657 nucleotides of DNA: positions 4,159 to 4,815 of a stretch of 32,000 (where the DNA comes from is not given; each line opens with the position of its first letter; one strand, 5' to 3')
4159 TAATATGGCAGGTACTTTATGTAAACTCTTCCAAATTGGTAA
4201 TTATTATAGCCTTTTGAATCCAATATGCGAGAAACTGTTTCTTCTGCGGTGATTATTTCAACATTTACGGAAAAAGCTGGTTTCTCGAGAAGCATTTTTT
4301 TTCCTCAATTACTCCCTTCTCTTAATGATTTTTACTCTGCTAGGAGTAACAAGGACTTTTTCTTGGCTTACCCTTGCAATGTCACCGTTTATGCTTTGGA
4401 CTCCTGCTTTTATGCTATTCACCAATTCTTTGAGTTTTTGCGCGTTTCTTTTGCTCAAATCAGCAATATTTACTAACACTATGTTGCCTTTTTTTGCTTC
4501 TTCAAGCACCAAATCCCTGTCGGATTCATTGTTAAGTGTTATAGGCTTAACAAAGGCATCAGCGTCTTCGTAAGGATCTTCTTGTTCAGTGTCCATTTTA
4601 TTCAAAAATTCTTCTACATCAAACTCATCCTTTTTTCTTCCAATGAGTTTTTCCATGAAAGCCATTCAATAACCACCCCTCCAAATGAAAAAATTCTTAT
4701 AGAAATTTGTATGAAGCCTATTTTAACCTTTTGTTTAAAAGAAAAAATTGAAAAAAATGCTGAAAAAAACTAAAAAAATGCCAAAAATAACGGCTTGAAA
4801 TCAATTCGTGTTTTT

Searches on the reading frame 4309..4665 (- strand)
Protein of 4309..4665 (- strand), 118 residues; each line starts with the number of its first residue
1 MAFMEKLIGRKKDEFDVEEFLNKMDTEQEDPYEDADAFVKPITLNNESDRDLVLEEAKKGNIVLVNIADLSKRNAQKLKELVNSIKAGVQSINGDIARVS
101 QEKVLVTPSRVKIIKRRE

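Call 34: search_protein_families(library=pfam, proteins=[window:4309-4665:-])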
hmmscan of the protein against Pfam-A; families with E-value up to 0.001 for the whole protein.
window:4309-4665:- (118 aa): 2 families
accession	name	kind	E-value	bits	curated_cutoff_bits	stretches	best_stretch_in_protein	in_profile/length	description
PF04472.17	SepF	-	5.9e-12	46.1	27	1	39-113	1-72/72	Cell division protein SepF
PF15412.11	Nse4-Nse3_bdg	-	0.00042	20.8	23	0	63-79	4-20/55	Binding domain of Nse4/EID3 to Nse3-MAGE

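Call 78: find_encoding_contigs(protein=window:4309-4665:-, flank=10000, max_places=10)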
Protein window:4309-4665:- (118 aa): 4 contigs read that carry it; 4 places shown.
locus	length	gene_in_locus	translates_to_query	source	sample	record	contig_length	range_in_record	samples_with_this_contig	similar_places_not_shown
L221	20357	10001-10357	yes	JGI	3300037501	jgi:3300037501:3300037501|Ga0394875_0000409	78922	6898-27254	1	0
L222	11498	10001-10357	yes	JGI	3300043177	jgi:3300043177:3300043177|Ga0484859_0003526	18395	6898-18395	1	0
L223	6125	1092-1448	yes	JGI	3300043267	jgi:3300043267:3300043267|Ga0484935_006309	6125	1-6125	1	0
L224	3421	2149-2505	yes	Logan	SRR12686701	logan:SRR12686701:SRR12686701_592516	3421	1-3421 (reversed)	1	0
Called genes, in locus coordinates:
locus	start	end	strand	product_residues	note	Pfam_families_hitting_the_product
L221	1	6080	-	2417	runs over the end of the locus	PF10633:NPCBM_assoc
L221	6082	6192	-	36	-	-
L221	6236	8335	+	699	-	PF00270:DEAD, PF04851:ResIII, PF22527:DEXQc_Suv3 (weak), PF00271:Helicase_C, PF21280:Helicase_dom4_arc, PF14520:HHH_5, PF21999:IMS_HHH_1 (weak)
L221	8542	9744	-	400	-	PF00931:NB-ARC (weak), PF13191:AAA_16 (weak), PF01637:ATPase_2 (weak), PF13401:AAA_22, PF00004:AAA (weak), PF13173:AAA_14 (weak), PF22703:Cdc6_lid, PF09079:WHD_Cdc6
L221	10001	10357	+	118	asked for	PF04472:SepF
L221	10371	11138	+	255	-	-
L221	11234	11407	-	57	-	-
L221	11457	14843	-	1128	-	PF03833:PolC_DP2_N, PF24844:PolC_DP2_central, PF24846:PolC_DP2_cat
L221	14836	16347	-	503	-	PF00149:Metallophos, PF04042:DNA_pol_E_B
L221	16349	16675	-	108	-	PF03685:UPF0147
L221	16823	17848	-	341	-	PF00350:Dynamin_N (faint), PF17835:NOG1_N, PF03193:RsgA_GTPase (faint), PF01926:MMR_HSR1, PF02421:FeoB_N, PF06858:NOG1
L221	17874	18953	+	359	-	PF07549:Sec_GG (weak), PF02355:SecD_SecF_C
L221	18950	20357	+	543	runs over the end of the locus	PF07549:Sec_GG (faint), PF02355:SecD_SecF_C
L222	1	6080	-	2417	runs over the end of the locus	PF10633:NPCBM_assoc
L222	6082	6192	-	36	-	-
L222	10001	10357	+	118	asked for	PF04472:SepF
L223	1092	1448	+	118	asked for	PF04472:SepF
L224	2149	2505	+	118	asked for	PF04472:SepF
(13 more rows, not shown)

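Call 81: find_homologous_proteins(query=L221:17874-18953:+, max_evalue=1e-60)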
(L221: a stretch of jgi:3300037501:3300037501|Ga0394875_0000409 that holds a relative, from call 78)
Query L221:17874-18953:+ (359 aa): 72 proteins with E <= 1e-60 among 8000 candidates.
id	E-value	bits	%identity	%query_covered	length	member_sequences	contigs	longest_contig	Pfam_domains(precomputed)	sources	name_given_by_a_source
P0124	1.4e-218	743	100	100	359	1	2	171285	PF02355.23,PF07549.20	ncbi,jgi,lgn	jgi:preprotein translocase subunit SecF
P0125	1.1e-196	671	89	100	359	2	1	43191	PF02355.23,PF07549.20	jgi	-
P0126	2.2e-142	493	67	98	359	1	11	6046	PF02355.23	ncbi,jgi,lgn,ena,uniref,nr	ncbi:MAG TPA: hypothetical protein HA254_02505 [Candidatus Diapherotrites archaeon]|uniref:Protein-e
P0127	4.1e-132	459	62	98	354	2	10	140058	PF02355.23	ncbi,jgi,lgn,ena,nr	ncbi:MAG TPA: hypothetical protein VJH23_03820 [archaeon]|nr:hypothetical protein [archaeon]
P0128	5.0e-126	439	60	97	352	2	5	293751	PF02355.23,PF07549.20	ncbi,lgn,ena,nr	ncbi:MAG TPA: hypothetical protein VJG83_00890 [archaeon]|nr:hypothetical protein [archaeon]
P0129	1.8e-121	424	58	96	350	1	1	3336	PF02355.23,PF07549.20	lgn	-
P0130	5.6e-118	412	58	97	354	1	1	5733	PF02355.23,PF07549.20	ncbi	-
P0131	8.7e-113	395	52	98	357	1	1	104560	PF02355.23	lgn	-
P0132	1.9e-110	388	52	97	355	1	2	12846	PF02355.23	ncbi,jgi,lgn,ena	-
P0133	2.5e-108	381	55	97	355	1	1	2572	PF02355.23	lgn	-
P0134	5.4e-108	380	52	97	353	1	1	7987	PF02355.23,PF07549.20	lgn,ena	-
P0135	7.7e-108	379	51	97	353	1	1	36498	PF02355.23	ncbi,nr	ncbi:MAG: protein translocase subunit SecF [archaeon]|nr:protein translocase subunit SecF [archaeon]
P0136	3.5e-107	377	51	97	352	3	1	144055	PF02355.23,PF07549.20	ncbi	ncbi:MAG: hypothetical protein QXX06_01415 [Candidatus Diapherotrites archaeon]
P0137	7.2e-106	373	51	98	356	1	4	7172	PF02355.23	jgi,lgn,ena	-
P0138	3.5e-105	370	51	97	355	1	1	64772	PF02355.23,PF07549.20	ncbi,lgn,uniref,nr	ncbi:MAG: hypothetical protein HY544_04625 [Candidatus Diapherotrites archaeon]|uniref:Protein-expor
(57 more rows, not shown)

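Call 82: find_encoding_contigs(protein=P0124, flank=10000, max_places=4)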
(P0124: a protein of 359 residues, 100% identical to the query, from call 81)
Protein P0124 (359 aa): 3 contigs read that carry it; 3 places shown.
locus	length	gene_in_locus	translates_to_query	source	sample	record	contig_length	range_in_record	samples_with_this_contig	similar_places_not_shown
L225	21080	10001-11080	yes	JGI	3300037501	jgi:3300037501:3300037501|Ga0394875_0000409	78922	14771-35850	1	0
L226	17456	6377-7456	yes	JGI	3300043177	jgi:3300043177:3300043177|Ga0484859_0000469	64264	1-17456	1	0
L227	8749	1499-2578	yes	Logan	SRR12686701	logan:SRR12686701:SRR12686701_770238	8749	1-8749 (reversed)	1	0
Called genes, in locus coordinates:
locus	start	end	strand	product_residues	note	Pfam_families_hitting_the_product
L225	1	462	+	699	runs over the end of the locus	PF00270:DEAD, PF04851:ResIII, PF22527:DEXQc_Suv3 (weak), PF00271:Helicase_C, PF21280:Helicase_dom4_arc, PF14520:HHH_5, PF21999:IMS_HHH_1 (weak)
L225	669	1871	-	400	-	PF00931:NB-ARC (weak), PF13191:AAA_16 (weak), PF01637:ATPase_2 (weak), PF13401:AAA_22, PF00004:AAA (weak), PF13173:AAA_14 (weak), PF22703:Cdc6_lid, PF09079:WHD_Cdc6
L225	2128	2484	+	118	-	PF04472:SepF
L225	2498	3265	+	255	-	-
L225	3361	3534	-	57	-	-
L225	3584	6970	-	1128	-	PF03833:PolC_DP2_N, PF24844:PolC_DP2_central, PF24846:PolC_DP2_cat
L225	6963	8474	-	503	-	PF00149:Metallophos, PF04042:DNA_pol_E_B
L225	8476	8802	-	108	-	PF03685:UPF0147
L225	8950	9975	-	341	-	PF00350:Dynamin_N (faint), PF17835:NOG1_N, PF03193:RsgA_GTPase (faint), PF01926:MMR_HSR1, PF02421:FeoB_N, PF06858:NOG1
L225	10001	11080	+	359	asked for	PF07549:Sec_GG (weak), PF02355:SecD_SecF_C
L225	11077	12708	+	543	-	PF07549:Sec_GG (faint), PF02355:SecD_SecF_C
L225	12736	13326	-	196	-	PF09721:Exosortase_EpsH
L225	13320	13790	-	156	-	PF01864:CarS-like, PF01148:CTP_transf_1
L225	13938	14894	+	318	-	PF25145:NfeD1b_N, PF01343:Peptidase_S49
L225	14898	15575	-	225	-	PF01940:DUF92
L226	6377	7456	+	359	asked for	PF07549:Sec_GG (weak), PF02355:SecD_SecF_C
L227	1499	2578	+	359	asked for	PF07549:Sec_GG (weak), PF02355:SecD_SecF_C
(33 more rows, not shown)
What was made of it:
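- Tried and rejected: I got about 15 kb more by way of SecF (calls 81, 82).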

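Call 83: find_encoding_contigs(protein=P0125, flank=10000, max_places=4)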
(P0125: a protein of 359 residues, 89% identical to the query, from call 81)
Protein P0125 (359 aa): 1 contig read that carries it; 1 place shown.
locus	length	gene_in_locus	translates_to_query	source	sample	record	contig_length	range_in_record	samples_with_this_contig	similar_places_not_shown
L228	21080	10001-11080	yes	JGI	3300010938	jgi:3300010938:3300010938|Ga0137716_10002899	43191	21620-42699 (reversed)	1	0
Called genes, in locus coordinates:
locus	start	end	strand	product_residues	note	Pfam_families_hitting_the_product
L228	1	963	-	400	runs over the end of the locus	PF00931:NB-ARC (weak), PF13191:AAA_16 (weak), PF01637:ATPase_2 (weak), PF13401:AAA_22, PF00004:AAA (weak), PF13173:AAA_14 (faint), PF22703:Cdc6_lid, PF09079:WHD_Cdc6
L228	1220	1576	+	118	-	PF04472:SepF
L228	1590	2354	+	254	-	-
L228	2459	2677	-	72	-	-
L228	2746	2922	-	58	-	-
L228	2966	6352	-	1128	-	PF03833:PolC_DP2_N, PF24844:PolC_DP2_central, PF24846:PolC_DP2_cat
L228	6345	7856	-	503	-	PF00149:Metallophos, PF04042:DNA_pol_E_B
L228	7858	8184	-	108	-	PF03685:UPF0147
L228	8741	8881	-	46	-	-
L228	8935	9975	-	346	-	PF00350:Dynamin_N (faint), PF17835:NOG1_N, PF03193:RsgA_GTPase (faint), PF01926:MMR_HSR1, PF02421:FeoB_N, PF06858:NOG1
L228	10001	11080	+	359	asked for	PF07549:Sec_GG (faint), PF02355:SecD_SecF_C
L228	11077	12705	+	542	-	PF07549:Sec_GG (faint), PF02355:SecD_SecF_C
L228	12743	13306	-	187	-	PF09721:Exosortase_EpsH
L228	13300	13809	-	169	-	PF01864:CarS-like, PF01148:CTP_transf_1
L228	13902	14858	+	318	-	PF25145:NfeD1b_N, PF01343:Peptidase_S49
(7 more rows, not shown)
